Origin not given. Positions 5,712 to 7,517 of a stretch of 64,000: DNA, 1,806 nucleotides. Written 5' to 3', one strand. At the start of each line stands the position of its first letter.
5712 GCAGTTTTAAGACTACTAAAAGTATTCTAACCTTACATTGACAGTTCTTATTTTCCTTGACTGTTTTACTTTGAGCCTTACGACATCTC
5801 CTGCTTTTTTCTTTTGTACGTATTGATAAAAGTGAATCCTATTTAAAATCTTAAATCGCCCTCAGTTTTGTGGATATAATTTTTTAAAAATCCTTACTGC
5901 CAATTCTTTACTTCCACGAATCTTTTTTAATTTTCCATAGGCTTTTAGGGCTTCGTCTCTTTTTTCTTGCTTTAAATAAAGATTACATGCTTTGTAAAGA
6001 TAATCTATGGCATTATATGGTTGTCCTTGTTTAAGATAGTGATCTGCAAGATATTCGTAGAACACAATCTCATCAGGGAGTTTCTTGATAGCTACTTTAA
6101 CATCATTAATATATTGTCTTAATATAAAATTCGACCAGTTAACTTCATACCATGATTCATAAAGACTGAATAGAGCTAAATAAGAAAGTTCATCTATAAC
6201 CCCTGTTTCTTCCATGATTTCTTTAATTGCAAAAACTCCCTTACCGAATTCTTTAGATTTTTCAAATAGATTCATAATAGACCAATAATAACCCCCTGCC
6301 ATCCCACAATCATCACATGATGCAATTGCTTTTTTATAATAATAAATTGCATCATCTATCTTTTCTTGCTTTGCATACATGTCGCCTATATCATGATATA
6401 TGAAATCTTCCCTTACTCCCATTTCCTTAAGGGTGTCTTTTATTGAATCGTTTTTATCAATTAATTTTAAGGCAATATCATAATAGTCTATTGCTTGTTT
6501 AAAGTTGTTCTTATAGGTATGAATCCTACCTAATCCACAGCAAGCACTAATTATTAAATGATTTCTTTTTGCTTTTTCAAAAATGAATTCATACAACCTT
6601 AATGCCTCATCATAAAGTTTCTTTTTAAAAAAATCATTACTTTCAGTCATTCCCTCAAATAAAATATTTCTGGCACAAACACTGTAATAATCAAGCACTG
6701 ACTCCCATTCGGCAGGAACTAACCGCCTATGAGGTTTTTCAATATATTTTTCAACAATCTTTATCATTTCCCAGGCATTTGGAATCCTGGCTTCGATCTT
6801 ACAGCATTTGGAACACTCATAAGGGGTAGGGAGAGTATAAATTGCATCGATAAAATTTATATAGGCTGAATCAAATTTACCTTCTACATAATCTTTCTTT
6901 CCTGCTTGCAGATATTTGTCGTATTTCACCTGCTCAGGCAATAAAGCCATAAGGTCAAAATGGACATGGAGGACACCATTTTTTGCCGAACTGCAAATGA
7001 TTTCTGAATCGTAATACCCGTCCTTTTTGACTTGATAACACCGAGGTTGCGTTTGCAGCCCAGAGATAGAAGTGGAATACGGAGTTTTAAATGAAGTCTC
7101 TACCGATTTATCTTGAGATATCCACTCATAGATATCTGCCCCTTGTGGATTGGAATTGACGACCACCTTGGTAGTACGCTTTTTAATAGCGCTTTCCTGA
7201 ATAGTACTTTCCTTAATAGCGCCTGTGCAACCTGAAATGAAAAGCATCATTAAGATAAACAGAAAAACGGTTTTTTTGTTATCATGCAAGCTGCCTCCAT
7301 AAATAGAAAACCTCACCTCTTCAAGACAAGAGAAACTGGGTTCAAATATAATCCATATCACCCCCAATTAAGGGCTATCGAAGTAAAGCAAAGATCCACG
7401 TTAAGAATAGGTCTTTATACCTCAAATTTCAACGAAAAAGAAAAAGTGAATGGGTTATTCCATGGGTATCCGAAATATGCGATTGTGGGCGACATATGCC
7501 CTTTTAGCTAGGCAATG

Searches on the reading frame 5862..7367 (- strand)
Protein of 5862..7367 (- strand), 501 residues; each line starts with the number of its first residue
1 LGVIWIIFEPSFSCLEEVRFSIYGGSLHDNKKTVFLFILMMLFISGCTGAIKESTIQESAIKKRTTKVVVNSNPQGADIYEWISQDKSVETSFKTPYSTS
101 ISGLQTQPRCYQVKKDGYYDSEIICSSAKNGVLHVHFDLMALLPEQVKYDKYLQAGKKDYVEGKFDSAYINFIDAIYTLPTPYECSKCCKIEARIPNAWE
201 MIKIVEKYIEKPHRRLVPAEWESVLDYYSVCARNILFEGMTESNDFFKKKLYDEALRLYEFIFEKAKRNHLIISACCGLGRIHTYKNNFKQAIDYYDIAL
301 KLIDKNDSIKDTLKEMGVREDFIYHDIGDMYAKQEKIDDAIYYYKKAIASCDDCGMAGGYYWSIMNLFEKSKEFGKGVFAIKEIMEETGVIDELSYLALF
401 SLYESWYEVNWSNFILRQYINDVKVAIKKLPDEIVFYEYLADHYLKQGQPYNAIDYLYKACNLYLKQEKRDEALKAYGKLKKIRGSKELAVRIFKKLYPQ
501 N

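Call 35: search_protein_families(library=pfam, proteins=[window:5862-7367:-])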
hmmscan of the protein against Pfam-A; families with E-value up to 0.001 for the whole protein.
window:5862-7367:- (501 aa): 8 families
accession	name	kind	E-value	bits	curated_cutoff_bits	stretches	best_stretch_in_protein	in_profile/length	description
PF13424.12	TPR_12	-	3.4e-13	50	30.1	0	247-301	14-73/77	Tetratricopeptide repeat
PF00515.34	TPR_1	-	5.7e-13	48.5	27.8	2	275-302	3-30/34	Tetratricopeptide repeat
PF07719.23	TPR_2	-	8.1e-13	47.9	27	0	323-350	3-30/34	Tetratricopeptide repeat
PF13176.12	TPR_7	-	1.2e-07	31.7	27.9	0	278-306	4-31/36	Tetratricopeptide repeat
PF13428.12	TPR_14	-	1.2e-06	29.1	23.5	0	437-479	4-43/44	Tetratricopeptide repeat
PF13181.12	TPR_8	-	1.8e-05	24.9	25.7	0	274-303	2-31/34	Tetratricopeptide repeat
PF13374.12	TPR_10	-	2.3e-05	24.7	27.5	0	324-351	5-32/42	Tetratricopeptide repeat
PF13432.12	TPR_16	-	4.6e-05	24.2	32.7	0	328-350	38-60/65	Tetratricopeptide repeat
